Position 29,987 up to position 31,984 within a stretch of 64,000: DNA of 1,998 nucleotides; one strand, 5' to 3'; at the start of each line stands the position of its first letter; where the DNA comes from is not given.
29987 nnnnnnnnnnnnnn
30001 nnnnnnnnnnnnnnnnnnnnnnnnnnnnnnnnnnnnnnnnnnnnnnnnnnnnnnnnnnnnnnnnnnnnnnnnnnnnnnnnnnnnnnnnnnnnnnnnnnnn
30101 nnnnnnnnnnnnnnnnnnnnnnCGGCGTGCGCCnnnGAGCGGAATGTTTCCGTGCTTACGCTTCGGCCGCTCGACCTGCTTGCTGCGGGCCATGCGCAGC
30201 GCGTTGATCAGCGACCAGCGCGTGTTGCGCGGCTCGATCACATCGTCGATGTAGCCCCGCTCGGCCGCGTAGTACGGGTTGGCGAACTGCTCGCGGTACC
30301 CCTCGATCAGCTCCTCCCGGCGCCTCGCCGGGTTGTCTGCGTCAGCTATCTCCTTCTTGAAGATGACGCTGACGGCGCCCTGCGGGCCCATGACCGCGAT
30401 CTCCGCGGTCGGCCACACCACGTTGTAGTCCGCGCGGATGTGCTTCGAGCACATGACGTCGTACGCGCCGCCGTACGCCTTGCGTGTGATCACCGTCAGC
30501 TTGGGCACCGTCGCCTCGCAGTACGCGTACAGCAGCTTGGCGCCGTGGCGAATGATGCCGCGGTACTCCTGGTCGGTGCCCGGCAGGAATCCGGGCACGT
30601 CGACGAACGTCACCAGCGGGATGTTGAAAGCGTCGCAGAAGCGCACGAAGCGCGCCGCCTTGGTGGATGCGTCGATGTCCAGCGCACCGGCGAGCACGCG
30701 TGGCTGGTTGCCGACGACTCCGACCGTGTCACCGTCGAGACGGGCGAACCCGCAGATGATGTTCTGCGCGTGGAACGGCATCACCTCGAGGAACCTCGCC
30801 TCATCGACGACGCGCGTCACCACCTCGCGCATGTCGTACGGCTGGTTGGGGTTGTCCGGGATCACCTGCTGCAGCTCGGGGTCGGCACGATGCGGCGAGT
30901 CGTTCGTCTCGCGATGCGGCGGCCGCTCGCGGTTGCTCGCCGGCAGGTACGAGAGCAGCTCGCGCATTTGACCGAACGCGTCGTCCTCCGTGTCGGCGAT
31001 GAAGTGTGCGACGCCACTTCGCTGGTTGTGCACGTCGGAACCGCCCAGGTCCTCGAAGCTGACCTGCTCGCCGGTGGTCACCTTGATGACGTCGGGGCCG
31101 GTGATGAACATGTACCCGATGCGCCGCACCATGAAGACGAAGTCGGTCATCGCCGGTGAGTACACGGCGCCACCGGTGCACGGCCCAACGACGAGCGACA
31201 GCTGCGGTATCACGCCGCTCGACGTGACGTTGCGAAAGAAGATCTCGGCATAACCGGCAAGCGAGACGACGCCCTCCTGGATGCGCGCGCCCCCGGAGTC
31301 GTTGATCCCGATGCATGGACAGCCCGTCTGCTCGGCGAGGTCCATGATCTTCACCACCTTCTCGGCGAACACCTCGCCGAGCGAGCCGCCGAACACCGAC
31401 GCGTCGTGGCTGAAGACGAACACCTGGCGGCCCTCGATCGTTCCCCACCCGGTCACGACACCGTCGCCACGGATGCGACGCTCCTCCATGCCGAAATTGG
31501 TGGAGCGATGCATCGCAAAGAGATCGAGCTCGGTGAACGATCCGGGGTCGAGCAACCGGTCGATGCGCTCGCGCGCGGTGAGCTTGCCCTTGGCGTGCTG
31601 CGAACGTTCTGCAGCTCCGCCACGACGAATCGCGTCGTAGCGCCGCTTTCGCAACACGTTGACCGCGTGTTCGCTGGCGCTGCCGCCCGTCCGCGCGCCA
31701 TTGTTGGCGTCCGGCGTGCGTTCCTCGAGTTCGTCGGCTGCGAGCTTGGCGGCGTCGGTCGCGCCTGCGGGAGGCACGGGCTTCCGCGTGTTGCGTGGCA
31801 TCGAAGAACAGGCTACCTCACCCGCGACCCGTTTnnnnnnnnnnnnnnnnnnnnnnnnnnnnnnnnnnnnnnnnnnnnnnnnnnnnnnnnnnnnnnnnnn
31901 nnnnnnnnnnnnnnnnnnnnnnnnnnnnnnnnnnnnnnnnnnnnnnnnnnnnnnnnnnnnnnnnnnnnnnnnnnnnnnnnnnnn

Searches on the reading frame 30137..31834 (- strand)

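Call 11: search_protein_families(library=pfam, proteins=[window:30137-31834:-], max_evalue=0.001)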
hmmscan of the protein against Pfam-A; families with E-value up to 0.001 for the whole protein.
window:30137-31834:- (566 aa): 2 families
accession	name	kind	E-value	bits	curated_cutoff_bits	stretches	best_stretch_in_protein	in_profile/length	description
PF01039.27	Carboxyl_trans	-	1.2e-202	674.4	22.3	1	79-564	2-493/493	Carboxyl transferase domain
PF03255.19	ACCA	-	6.3e-14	52.3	23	1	357-495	92-234/310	Acetyl co-enzyme A carboxylase carboxyltransferase-like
